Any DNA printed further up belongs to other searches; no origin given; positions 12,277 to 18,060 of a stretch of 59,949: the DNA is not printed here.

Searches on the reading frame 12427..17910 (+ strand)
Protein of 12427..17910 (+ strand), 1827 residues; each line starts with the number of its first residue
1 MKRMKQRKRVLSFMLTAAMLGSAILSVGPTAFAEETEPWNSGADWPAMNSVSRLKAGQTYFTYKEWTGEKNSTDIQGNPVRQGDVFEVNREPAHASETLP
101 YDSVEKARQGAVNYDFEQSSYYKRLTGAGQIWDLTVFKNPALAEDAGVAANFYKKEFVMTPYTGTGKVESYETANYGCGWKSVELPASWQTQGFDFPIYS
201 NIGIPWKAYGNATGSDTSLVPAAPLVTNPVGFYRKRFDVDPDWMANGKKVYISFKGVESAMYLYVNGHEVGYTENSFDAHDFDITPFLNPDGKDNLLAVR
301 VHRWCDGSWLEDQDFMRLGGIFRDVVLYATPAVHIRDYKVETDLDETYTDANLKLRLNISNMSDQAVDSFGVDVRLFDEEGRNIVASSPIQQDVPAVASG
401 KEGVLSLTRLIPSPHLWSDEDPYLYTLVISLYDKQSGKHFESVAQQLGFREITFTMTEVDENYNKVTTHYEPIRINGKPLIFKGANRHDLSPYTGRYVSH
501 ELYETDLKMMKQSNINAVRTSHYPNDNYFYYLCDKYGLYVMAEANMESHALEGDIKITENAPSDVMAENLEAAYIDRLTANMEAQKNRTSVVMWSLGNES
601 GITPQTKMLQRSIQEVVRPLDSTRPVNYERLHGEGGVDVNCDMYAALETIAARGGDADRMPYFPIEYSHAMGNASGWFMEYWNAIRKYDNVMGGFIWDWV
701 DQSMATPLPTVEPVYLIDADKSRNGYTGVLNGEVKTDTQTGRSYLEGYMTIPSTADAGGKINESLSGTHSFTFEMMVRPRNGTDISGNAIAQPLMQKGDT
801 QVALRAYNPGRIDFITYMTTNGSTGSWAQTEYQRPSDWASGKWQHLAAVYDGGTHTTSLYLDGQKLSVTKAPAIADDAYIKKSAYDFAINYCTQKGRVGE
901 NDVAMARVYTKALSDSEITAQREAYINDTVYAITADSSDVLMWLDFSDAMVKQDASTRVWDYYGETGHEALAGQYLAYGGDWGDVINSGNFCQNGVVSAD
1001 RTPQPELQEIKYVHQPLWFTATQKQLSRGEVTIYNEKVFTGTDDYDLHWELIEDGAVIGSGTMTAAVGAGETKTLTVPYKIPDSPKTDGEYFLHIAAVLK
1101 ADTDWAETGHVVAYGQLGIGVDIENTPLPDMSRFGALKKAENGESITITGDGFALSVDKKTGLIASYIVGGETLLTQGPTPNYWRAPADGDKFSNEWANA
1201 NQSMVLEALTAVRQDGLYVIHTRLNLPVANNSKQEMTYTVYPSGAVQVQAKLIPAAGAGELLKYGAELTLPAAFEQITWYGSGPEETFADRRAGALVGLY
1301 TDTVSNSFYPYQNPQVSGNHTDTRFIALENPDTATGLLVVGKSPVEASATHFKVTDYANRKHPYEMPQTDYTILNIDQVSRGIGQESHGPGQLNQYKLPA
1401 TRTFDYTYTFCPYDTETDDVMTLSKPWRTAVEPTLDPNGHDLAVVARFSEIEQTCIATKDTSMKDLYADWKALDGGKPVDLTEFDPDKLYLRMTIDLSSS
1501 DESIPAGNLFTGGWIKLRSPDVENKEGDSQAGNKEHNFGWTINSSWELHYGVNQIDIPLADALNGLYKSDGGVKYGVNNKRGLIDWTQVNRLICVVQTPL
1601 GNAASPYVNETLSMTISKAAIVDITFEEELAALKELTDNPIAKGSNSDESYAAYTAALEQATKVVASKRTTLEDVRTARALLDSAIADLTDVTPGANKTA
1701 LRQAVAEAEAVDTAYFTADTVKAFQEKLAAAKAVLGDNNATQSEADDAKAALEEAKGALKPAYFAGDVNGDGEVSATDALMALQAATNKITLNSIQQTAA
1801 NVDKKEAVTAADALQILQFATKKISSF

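Call 26: search_protein_families(library=pfam, proteins=[window:12427-17910:+], max_evalue=0.001)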
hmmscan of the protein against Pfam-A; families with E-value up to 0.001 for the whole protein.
window:12427-17910:+ (1827 aa): 8 families
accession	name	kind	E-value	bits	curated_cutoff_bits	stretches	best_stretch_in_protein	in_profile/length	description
PF02836.23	Glyco_hydro_2_C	-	6.9e-76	255.7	21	2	472-736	7-282/302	Glycosyl hydrolases family 2, TIM barrel domain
PF02929.23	Bgal_small_N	-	1.6e-60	205.3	25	1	1149-1409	1-247/248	Beta galactosidase small chain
PF02837.24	Glyco_hydro_2_N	-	4.1e-28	98.9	28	1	181-331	32-169/169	Glycosyl hydrolases family 2, sugar binding domain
PF16353.11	LacZ_4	-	2e-25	89.3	27.3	1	1031-1117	1-84/87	Beta-galactosidase, domain 4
PF00703.27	Glyco_hydro_2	-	1.4e-16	61.6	23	1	333-450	1-109/109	Glycosyl hydrolases family 2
PF13385.13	Laminin_G_3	-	9.5e-14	52.2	27.6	1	760-918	8-150/151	Concanavalin A-like lectin/glucanases superfamily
PF22666.2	Glyco_hydro_2_N2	-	2.4e-09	37.9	27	1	233-303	52-119/167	Glycosyl hydrolase 2 galactose-binding domain-like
PF00404.24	Dockerin_1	-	6.5e-08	33.1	22.9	1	1765-1816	1-52/57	Dockerin type I domain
